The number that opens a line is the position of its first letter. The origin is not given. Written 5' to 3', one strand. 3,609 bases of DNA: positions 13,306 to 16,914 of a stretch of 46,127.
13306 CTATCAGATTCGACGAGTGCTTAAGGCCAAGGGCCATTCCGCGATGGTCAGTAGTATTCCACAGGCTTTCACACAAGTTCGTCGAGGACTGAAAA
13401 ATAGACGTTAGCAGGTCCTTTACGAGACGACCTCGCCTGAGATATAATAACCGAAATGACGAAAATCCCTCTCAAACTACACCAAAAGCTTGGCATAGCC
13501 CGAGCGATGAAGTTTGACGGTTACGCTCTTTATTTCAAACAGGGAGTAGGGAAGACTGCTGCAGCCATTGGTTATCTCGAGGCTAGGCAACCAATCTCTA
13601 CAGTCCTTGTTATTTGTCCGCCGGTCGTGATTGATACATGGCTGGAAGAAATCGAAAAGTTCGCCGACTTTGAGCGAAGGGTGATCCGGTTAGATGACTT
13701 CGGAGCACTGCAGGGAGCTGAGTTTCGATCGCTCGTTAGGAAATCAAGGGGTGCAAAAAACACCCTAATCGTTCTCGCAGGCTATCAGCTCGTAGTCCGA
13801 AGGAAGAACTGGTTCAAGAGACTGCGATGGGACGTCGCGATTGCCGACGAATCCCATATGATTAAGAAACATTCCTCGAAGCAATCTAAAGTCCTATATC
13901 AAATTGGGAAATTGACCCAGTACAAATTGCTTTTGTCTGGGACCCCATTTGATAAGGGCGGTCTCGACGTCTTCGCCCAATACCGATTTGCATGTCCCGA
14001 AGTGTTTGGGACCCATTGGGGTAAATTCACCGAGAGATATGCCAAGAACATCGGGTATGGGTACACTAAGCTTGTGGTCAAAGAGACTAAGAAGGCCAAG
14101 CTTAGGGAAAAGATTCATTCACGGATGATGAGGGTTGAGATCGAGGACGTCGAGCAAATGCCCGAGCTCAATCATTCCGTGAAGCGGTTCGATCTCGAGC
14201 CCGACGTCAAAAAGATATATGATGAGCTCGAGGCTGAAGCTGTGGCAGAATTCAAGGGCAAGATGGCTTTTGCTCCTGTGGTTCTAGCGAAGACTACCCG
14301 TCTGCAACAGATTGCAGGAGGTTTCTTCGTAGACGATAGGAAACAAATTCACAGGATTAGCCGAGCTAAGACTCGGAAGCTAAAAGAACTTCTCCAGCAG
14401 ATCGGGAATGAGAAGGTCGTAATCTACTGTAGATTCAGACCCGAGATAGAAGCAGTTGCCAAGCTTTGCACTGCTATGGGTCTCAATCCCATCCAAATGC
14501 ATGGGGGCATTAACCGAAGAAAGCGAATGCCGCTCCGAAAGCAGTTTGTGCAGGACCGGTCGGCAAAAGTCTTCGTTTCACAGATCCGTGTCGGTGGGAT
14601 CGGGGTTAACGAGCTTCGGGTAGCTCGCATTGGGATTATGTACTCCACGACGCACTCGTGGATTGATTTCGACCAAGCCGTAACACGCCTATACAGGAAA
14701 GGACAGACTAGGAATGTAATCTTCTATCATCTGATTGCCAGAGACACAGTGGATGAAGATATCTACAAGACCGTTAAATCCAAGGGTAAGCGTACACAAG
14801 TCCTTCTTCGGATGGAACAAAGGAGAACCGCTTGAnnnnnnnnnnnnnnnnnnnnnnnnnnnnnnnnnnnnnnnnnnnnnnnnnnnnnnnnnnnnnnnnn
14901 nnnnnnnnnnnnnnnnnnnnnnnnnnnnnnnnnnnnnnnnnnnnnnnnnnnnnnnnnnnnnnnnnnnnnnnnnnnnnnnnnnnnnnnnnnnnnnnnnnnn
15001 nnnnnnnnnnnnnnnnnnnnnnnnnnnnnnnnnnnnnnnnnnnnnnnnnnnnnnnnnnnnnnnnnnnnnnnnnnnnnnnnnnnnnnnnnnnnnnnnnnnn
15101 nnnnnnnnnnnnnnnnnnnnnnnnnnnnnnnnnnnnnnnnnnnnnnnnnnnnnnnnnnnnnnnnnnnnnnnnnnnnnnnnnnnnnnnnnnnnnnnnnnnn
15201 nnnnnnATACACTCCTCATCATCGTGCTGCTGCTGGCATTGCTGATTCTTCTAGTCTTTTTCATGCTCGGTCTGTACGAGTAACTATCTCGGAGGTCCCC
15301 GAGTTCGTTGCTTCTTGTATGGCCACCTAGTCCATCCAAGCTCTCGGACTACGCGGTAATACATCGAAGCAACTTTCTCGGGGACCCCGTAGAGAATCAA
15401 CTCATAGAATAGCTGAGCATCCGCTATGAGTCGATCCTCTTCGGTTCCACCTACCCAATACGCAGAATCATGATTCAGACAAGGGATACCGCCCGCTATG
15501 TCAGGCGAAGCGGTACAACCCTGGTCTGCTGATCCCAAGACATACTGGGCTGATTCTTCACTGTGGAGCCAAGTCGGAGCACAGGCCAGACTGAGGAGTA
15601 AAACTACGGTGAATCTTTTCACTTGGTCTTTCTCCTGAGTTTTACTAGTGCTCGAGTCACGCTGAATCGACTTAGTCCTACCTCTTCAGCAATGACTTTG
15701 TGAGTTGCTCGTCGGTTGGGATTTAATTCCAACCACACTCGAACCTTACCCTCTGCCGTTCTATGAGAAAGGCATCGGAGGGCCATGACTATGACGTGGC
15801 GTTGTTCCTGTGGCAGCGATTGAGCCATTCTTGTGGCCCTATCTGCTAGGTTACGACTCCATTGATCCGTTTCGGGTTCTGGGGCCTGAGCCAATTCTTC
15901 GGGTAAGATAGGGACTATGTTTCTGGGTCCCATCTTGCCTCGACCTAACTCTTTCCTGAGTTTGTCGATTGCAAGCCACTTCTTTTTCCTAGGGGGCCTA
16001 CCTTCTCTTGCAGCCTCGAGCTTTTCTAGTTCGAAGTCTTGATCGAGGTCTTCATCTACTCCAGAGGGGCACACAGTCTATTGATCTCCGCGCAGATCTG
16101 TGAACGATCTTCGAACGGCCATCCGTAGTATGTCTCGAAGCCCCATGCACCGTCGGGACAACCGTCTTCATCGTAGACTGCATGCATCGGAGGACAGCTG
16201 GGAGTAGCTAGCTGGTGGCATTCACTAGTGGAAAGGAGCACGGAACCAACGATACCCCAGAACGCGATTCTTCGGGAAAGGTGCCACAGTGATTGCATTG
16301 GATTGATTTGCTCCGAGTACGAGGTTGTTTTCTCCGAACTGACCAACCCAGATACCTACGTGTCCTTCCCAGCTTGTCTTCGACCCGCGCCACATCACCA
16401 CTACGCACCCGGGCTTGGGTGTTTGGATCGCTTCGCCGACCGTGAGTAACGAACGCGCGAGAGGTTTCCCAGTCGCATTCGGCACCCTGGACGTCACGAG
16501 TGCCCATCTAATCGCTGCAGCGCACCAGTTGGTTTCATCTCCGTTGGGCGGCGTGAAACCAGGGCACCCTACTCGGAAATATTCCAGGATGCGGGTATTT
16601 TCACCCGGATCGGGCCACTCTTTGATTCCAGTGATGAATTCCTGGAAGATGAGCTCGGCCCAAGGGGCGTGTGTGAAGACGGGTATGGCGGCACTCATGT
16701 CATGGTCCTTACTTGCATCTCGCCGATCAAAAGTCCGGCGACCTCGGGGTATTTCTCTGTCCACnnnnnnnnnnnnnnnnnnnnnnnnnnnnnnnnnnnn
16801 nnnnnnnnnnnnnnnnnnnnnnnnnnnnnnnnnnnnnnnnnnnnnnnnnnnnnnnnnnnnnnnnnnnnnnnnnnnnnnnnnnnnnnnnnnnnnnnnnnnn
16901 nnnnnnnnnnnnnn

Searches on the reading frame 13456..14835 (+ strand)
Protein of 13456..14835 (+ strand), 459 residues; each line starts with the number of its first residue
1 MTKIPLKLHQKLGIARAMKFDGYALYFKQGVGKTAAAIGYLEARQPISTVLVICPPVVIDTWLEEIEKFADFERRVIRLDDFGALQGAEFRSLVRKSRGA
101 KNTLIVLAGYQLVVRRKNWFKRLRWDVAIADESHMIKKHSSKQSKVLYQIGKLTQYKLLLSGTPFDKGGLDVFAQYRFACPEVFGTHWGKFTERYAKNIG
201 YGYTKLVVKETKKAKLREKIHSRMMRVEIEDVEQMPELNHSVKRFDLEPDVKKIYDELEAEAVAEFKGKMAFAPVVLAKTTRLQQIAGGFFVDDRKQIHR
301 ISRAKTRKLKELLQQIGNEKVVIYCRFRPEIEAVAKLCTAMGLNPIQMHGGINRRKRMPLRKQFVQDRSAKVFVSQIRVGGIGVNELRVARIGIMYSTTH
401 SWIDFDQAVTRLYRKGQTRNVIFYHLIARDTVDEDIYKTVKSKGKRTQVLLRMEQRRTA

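Call 11: search_protein_families(library=phrogs, proteins=[window:13456-14835:+], max_evalue=0.001)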
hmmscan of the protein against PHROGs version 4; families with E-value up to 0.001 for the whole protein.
window:13456-14835:+ (459 aa): 5 families
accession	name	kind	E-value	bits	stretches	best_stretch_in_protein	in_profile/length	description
phrog_62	-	DNA, RNA and nucleotide metabolism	1.8e-99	335.1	1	2-457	693-1139/1881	DNA helicase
phrog_29996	-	unknown function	4.9e-22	78.8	1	49-445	776-1158/1189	-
phrog_11354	-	unknown function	3.5e-10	40.6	1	380-452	34-106/116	-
phrog_16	-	DNA, RNA and nucleotide metabolism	8.3e-10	38.5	1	2-432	269-604/986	DNA helicase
phrog_23807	-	unknown function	5.2e-06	25.5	0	298-434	509-652/1053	-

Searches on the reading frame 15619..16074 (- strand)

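Call 35: search_protein_families(library=pfam, proteins=[window:15619-16074:-], max_evalue=0.001)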
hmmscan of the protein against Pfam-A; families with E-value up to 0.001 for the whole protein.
window:15619-16074:- (151 aa): 1 family
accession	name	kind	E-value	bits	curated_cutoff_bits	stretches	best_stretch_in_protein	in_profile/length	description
PF13545.12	HTH_Crp_2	-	0.00023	21.5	27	1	122-149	22-49/70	Crp-like helix-turn-helix domain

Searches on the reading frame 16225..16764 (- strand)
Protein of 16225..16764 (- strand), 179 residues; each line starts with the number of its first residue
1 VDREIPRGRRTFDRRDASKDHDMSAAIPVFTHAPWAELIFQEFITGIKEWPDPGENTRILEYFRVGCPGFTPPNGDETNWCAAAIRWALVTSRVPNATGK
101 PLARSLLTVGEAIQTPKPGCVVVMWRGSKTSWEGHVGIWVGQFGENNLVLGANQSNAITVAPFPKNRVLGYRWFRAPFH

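Call 97: search_protein_families(library=pfam, proteins=[window:16225-16764:-], max_evalue=0.01)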
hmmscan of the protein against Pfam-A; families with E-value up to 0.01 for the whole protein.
window:16225-16764:- (179 aa): 1 family
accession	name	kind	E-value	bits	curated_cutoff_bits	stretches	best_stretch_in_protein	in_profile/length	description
PF05257.22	CHAP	-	0.0092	16.9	26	0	76-138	4-65/81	CHAP domain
